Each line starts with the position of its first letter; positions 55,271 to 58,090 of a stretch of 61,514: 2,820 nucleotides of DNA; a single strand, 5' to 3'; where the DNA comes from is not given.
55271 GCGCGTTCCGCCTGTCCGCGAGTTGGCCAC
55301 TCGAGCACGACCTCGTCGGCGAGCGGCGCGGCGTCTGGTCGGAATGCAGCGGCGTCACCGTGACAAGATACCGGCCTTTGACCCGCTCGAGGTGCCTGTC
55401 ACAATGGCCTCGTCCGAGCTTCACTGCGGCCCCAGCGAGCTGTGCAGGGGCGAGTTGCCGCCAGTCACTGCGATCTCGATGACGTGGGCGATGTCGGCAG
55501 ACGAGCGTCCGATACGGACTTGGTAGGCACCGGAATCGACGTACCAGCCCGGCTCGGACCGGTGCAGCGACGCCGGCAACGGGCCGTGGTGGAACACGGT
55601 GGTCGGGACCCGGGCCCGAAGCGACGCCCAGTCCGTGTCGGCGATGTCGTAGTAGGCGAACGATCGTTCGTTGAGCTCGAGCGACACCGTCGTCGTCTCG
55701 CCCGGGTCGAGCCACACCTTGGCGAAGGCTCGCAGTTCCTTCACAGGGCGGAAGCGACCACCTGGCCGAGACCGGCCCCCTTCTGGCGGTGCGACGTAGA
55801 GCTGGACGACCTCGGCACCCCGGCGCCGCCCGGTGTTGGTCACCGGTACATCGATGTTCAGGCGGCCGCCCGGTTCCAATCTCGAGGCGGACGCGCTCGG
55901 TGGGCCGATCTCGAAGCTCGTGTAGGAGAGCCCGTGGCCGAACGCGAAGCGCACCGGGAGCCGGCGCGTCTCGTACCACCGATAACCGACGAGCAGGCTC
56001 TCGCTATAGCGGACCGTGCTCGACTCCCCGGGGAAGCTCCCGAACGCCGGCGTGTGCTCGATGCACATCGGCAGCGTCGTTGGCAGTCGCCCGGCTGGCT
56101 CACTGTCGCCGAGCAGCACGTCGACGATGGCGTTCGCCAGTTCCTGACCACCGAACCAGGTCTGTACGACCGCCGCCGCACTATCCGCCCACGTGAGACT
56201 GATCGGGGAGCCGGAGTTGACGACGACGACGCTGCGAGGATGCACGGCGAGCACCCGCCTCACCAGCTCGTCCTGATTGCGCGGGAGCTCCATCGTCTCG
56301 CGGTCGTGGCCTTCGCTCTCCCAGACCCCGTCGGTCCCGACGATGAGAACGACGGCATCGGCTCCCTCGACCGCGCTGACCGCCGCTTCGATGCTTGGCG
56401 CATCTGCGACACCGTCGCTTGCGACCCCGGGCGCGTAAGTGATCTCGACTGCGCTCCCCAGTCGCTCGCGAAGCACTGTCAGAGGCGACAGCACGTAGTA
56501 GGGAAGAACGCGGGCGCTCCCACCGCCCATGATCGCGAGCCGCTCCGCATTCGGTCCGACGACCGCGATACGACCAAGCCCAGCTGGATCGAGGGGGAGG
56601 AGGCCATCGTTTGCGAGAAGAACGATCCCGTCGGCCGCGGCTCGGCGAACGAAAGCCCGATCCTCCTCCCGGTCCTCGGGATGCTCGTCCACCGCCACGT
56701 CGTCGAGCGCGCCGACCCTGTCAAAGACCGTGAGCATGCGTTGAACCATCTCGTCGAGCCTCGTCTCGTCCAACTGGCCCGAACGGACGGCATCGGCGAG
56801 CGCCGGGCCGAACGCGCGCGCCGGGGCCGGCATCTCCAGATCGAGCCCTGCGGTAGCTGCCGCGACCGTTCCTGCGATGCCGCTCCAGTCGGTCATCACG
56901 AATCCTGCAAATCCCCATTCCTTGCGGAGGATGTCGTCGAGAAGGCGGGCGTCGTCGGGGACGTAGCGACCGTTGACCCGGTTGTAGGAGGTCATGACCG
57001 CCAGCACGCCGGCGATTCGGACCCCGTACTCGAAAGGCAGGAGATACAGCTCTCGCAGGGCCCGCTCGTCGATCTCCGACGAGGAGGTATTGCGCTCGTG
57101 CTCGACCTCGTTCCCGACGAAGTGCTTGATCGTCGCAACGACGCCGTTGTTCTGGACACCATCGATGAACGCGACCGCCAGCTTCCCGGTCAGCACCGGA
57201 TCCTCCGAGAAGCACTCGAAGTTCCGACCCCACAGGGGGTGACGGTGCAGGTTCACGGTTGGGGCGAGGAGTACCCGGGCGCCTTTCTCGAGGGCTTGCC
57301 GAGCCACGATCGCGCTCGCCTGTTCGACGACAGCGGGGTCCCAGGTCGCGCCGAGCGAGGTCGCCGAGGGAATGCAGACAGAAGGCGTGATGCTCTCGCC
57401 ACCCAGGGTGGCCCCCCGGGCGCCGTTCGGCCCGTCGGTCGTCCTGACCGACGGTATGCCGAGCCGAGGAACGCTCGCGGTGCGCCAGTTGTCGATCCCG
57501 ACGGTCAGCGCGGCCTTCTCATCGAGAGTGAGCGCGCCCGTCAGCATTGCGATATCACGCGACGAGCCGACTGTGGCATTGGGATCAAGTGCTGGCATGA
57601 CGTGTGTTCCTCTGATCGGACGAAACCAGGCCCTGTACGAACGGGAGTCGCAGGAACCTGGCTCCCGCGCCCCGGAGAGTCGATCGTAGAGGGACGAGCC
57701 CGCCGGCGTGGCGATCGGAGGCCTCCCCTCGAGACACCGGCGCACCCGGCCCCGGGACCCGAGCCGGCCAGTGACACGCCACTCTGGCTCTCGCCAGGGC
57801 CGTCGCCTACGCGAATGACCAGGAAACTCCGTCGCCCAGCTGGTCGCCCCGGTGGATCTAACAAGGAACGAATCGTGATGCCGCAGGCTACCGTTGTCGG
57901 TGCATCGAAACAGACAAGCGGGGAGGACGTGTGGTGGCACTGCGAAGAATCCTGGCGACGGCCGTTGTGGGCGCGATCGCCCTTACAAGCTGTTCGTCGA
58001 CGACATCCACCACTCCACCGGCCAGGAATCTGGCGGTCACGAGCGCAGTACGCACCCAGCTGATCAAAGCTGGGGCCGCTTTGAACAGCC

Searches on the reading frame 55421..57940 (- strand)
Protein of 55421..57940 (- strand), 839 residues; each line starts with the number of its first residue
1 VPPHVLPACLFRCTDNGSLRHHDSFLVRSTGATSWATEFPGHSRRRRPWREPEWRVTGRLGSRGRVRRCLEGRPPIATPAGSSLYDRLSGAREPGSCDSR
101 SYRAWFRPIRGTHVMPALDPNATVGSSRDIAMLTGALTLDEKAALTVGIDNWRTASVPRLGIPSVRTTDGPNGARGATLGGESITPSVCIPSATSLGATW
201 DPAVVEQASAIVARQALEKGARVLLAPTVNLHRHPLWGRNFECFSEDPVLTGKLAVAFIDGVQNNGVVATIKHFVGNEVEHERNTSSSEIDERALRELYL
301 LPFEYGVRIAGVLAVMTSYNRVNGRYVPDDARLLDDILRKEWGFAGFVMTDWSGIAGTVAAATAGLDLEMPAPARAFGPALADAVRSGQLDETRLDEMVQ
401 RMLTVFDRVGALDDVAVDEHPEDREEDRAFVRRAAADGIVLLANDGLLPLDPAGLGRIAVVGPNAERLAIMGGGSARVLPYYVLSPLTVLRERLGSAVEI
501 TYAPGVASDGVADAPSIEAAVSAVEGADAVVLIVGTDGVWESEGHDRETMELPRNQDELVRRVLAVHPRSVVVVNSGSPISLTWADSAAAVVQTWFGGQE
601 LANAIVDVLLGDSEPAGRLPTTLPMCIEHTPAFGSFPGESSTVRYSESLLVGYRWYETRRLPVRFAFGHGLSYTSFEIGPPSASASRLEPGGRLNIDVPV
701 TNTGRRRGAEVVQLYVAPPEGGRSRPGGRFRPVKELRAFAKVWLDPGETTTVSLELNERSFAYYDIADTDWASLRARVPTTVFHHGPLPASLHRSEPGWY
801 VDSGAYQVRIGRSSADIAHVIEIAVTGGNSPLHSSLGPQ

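Call 30: search_protein_families(library=pfam, proteins=[window:55421-57940:-], max_evalue=0.00001)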
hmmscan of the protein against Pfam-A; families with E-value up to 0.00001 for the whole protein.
window:55421-57940:- (839 aa): 3 families
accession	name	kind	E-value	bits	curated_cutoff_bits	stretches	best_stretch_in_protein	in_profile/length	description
PF01915.27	Glyco_hydro_3_C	-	2.1e-52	178.4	31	1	439-673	1-200/200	Glycosyl hydrolase family 3 C-terminal domain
PF00933.27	Glyco_hydro_3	-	1.2e-46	160.1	27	1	138-405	38-316/316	Glycosyl hydrolase family 3 N terminal domain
PF14310.12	Fn3-like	-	5.8e-20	71.6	25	1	710-772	1-57/71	Fibronectin type III-like domain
